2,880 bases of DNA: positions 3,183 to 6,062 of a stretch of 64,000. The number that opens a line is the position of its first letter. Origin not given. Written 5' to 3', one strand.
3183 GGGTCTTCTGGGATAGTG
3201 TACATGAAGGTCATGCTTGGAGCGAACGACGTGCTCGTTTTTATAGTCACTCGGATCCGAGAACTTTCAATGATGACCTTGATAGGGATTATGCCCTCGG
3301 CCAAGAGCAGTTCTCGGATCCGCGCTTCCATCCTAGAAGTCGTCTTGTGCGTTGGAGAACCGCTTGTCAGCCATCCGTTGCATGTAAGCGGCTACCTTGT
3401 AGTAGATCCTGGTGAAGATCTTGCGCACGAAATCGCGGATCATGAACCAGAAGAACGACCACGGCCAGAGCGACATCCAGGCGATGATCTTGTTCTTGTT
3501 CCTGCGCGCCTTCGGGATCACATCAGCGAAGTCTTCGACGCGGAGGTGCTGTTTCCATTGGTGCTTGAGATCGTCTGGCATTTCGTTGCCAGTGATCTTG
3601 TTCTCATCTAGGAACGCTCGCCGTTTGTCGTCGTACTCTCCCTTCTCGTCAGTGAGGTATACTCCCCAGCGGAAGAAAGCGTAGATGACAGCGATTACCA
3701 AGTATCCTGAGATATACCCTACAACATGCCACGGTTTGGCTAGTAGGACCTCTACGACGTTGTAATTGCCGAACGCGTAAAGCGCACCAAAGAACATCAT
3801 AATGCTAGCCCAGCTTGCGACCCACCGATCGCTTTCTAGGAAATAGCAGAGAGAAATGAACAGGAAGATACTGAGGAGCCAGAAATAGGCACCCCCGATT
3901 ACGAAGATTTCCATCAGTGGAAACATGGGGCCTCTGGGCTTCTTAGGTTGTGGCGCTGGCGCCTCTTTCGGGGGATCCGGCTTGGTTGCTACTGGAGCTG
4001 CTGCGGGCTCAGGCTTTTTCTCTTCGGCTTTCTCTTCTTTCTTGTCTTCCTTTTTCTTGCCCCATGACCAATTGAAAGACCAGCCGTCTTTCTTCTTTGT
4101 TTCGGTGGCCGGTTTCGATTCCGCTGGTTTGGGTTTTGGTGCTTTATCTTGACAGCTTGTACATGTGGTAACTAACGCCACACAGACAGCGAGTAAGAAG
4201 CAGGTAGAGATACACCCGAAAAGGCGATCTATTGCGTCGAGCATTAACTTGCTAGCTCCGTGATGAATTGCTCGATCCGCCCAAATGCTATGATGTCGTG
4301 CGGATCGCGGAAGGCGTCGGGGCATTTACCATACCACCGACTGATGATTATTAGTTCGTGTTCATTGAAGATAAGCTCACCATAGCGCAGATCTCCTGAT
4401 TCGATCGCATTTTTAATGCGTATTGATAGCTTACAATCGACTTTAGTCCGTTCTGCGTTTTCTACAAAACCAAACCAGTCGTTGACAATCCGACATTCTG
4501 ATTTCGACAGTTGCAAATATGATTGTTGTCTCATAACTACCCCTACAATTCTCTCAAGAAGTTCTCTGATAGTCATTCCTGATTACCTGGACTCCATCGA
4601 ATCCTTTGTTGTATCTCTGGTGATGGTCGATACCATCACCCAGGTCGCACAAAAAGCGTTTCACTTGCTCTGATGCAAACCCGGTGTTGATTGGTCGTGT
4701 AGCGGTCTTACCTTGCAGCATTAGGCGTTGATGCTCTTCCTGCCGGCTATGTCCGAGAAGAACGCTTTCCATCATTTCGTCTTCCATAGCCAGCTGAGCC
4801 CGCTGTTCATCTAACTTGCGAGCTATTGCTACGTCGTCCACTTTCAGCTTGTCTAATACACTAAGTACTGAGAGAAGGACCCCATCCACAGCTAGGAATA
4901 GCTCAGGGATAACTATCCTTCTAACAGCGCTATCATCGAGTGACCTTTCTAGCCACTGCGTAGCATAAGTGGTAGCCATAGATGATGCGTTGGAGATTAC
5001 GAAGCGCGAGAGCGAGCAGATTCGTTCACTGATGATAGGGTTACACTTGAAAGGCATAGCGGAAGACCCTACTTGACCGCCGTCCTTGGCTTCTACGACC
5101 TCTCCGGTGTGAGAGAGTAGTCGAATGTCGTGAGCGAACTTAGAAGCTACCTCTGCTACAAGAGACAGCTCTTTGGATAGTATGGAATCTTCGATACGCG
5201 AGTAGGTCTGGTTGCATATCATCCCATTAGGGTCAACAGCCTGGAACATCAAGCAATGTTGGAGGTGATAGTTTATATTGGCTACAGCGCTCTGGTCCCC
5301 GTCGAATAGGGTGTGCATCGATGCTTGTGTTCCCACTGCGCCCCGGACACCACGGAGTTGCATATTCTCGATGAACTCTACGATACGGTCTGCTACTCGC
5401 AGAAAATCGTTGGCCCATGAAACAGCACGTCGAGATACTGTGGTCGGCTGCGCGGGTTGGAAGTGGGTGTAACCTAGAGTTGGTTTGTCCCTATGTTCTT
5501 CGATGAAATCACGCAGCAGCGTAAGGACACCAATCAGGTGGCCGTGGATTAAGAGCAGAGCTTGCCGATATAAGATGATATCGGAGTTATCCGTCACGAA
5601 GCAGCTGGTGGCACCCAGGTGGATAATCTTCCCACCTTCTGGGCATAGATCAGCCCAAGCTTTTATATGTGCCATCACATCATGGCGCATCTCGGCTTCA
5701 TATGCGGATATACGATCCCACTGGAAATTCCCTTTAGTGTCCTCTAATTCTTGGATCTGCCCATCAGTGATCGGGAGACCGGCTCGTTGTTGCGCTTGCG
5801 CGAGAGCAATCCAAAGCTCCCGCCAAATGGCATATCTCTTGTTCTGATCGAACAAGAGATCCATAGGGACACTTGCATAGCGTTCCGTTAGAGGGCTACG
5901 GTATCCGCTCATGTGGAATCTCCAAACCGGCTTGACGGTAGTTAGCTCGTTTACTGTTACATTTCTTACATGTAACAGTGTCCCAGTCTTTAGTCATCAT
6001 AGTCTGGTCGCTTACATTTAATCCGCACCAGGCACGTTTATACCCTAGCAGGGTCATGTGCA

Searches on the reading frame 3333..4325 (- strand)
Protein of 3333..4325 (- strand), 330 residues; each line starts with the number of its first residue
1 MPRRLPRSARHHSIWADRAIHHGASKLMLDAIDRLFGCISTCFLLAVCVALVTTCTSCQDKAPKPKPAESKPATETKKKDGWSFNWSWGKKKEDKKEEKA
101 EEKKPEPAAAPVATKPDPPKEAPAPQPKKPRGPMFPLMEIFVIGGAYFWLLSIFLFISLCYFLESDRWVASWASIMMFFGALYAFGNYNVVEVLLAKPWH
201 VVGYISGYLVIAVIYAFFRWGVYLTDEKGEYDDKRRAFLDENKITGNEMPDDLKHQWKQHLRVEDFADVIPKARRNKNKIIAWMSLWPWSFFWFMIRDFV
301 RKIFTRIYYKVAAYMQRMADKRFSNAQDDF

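Call 18: search_protein_families(library=pfam, proteins=[window:3333-4325:-], max_evalue=0.01)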
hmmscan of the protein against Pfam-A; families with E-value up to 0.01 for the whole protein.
window:3333-4325:- (330 aa): 1 family
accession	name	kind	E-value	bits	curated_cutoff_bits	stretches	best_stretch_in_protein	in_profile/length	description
PF15807.10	MAP17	-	0.0076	16.7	29.6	0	42-100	40-97/122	Membrane-associated protein 117 kDa, PDZK1-interacting protein 1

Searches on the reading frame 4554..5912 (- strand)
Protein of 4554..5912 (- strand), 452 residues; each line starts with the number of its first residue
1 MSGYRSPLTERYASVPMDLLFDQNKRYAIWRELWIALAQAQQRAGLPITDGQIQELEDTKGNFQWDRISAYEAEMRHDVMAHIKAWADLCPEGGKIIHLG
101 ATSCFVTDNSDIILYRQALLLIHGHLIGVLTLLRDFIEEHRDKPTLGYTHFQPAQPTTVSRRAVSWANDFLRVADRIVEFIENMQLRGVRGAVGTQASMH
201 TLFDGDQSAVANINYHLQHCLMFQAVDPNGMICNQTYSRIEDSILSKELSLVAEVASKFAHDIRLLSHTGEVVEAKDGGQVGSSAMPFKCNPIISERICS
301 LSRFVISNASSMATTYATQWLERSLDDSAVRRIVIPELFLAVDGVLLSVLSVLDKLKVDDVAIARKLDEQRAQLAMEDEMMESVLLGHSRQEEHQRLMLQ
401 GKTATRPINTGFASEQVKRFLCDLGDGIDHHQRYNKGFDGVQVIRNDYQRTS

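Call 18: search_protein_families(library=pfam, proteins=[window:4554-5912:-], max_evalue=0.01)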
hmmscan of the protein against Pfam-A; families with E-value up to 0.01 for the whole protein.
window:4554-5912:- (452 aa): 1 family
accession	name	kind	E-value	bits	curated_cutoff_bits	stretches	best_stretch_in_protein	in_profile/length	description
PF00206.25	Lyase_1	-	2e-19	70.6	27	1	65-303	66-308/312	Lyase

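Call 76: search_protein_families(library=ncbifam, proteins=[window:4554-5912:-], max_evalue=0.01)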
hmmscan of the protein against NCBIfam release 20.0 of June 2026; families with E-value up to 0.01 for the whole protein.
window:4554-5912:- (452 aa): 18 families
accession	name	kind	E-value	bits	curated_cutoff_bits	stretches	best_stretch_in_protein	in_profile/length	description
TIGR00928.1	purB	equivalog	1.9e-90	303.8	326.2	1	8-405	1-389/436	adenylosuccinate lyase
TIGR02426.1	protocat_pcaB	equivalog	1.7e-33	116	355.75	1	36-355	30-337/338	3-carboxy-cis,cis-muconate cycloisomerase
NF052536.2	CoM_syn_XcbD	exception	7.7e-33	113.9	600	1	13-382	15-375/443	3-sulfopropionylcysteine synthase XcbD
NF006500.1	PRK08937.2-4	subfamily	2.9e-29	102.2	626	1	10-382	12-375/448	adenylosuccinate lyase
NF006554.0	PRK09053.1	equivalog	2.3e-26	92.6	595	1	90-381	96-376/453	3-carboxy-cis,cis-muconate cycloisomerase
NF004631.0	PRK05975.1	equivalog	6.5e-25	87.8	371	1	35-343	38-332/352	3-carboxy-cis,cis-muconate cycloisomerase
NF006764.0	PRK09285.1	equivalog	3.3e-21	75.2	446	1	47-375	58-386/456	adenylosuccinate lyase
NF052556.1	NtrsucLyaStm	equivalog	3.1e-16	59.3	650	1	85-328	100-342/466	nitrosuccinate lyase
TIGR00838.1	argH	equivalog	1.9e-11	43.7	279.5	1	114-321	118-313/455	argininosuccinate lyase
NF008909.0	PRK12273.1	subfamily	5.2e-09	35.5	510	1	137-363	177-395/474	aspartate ammonia-lyase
TIGR00979.1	fumC_II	equivalog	2.3e-06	26.7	664.75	1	118-315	149-347/458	class II fumarate hydratase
TIGR00839.1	aspA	equivalog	7.7e-06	25.1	681.2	1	145-315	180-347/468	aspartate ammonia-lyase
NF008964.0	PRK12308.1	equivalog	1.3e-05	23.8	657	1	133-316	139-310/624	argininosuccinate lyase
NF052535.1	CoM_syn_XcbC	exception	1.6e-05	23.8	575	1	113-187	121-195/495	2-phosphosulfolactate phosphatase XcbC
NF011092.0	PRK14515.1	subfamily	4e-05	22.6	876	1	145-314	189-355/479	aspartate ammonia-lyase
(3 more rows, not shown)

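Call 87: find_encoding_contigs(protein=window:4554-5912:-, flank=10000, max_places=2)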
Protein window:4554-5912:- (452 aa): 2 contigs read that carry it; 1 place shown.
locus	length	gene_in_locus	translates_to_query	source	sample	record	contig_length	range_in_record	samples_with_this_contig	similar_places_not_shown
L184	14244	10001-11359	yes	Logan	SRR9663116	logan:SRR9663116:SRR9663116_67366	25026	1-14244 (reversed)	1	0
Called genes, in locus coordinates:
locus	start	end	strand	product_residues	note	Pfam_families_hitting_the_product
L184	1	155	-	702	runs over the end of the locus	PF02463:SMC_N, PF13476:AAA_23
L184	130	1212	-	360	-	PF00149:Metallophos, PF12850:Metallophos_2 (faint)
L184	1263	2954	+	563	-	PF04851:ResIII, PF00270:DEAD (faint), PF06733:DEAD_2 (weak), PF13307:Helicase_C_2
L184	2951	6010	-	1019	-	-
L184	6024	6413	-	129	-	-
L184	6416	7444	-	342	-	PF25216:Volactin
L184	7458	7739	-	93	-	-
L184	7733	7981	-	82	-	-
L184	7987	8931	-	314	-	-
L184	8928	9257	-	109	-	-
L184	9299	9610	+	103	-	-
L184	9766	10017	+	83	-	-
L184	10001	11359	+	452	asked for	PF00206:Lyase_1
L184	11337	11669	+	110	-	-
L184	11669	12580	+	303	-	-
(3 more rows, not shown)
